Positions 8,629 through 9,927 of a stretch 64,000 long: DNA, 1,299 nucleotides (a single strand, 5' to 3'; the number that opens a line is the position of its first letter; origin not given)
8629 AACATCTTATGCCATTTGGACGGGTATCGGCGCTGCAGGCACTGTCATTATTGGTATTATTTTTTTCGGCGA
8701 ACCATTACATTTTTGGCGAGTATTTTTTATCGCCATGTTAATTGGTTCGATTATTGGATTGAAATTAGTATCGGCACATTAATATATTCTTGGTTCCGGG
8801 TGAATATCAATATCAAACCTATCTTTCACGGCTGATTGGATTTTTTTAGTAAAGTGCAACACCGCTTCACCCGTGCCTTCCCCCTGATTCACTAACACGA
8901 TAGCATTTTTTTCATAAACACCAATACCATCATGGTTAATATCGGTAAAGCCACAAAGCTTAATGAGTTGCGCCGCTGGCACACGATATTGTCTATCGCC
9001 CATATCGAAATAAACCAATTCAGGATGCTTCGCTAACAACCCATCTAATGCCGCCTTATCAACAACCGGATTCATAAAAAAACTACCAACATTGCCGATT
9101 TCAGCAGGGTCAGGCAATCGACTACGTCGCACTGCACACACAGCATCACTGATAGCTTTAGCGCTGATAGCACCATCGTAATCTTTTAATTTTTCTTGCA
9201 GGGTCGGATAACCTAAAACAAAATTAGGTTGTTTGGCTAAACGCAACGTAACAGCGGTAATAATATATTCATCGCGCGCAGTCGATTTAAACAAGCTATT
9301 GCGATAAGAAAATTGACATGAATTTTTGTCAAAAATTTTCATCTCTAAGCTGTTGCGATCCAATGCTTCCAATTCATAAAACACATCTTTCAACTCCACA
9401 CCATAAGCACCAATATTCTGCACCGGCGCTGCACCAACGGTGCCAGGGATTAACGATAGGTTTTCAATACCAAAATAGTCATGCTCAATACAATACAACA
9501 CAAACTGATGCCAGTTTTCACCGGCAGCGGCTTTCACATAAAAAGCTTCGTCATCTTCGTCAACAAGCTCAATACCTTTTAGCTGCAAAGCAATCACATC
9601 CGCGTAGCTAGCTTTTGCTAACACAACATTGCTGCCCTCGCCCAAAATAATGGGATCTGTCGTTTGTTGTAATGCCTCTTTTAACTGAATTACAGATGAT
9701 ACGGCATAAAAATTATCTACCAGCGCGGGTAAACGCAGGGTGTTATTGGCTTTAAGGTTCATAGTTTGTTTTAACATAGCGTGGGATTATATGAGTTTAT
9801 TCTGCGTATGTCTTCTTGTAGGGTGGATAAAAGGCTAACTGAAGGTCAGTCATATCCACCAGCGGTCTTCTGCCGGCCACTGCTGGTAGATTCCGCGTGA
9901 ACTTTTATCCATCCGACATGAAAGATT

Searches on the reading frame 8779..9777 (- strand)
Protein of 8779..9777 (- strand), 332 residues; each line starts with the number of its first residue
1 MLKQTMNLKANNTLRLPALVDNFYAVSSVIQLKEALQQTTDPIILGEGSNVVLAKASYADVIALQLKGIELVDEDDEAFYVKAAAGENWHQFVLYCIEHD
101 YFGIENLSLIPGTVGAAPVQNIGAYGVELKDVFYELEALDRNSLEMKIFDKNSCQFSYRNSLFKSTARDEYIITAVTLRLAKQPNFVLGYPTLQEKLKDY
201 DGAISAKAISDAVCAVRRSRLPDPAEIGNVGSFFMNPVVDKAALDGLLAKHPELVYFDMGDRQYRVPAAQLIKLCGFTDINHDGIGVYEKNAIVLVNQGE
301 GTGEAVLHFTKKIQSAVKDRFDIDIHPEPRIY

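Call 16: find_homologous_proteins(query=window:8779-9777:-, max_evalue=1e-20)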
Query window:8779-9777:- (332 aa): 7999 proteins with E <= 1e-20 among 8000 candidates; the best 120 are listed.
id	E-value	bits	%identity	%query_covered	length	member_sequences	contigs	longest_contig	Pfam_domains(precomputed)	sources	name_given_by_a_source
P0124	3.6e-218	741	100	100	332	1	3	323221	PF01565.29,PF02873.22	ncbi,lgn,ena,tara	tara:strand:+ start:120441 stop:121439 length:999 start_codon:yes stop_codon:yes gene_type:complete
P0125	2.3e-93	331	48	99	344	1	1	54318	PF01565.29,PF02873.22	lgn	-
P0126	3.0e-90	320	49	100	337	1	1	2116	PF01565.29,PF02873.22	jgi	jgi:UDP-N-acetylmuramate dehydrogenase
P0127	7.9e-90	319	48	99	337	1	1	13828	PF01565.29,PF02873.22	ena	-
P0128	1.2e-89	319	46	100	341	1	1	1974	PF01565.29,PF02873.22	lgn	-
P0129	5.4e-89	316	46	98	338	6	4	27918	PF01565.29,PF02873.22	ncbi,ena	-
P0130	1.2e-88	315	46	98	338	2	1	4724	PF01565.29,PF02873.22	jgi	-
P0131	6.9e-88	313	46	100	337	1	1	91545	PF01565.29,PF02873.22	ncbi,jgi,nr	ncbi:MAG: UDP-N-acetylmuramate dehydrogenase [Gammaproteobacteria bacterium]|jgi:UDP-N-acetylmuramat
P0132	9.2e-88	312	46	99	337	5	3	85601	PF01565.29,PF02873.22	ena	-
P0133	1.0e-87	312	44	99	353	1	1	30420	PF01565.29,PF02873.22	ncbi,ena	-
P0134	1.1e-87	312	47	99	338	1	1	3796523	PF01565.29,PF02873.22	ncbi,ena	-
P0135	1.9e-87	311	47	98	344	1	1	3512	PF01565.29,PF02873.22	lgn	-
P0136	2.5e-87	311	46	99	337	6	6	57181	PF01565.29,PF02873.22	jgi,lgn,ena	-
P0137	3.0e-87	311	46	97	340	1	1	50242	PF01565.29,PF02873.22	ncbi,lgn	-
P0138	3.2e-87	311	47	99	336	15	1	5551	PF01565.29,PF02873.22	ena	-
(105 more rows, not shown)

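Call 17: find_encoding_contigs(protein=P0124, flank=10000, max_places=5)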
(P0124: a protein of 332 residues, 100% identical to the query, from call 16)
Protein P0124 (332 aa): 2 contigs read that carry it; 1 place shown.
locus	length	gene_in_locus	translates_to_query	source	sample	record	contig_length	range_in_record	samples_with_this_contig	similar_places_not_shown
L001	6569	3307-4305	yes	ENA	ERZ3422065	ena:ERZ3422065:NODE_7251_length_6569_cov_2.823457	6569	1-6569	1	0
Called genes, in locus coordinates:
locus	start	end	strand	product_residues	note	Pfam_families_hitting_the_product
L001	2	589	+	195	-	?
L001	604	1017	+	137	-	-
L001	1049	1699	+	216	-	PF02677:QueH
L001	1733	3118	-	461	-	-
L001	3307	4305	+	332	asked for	PF01565:FAD_binding_4, PF02873:MurB_C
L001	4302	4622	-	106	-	PF00893:Multi_Drug_Res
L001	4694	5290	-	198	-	PF00440:TetR_N, PF17926:TetR_C_21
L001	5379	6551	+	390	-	PF00083:Sugar_tr, PF07690:MFS_1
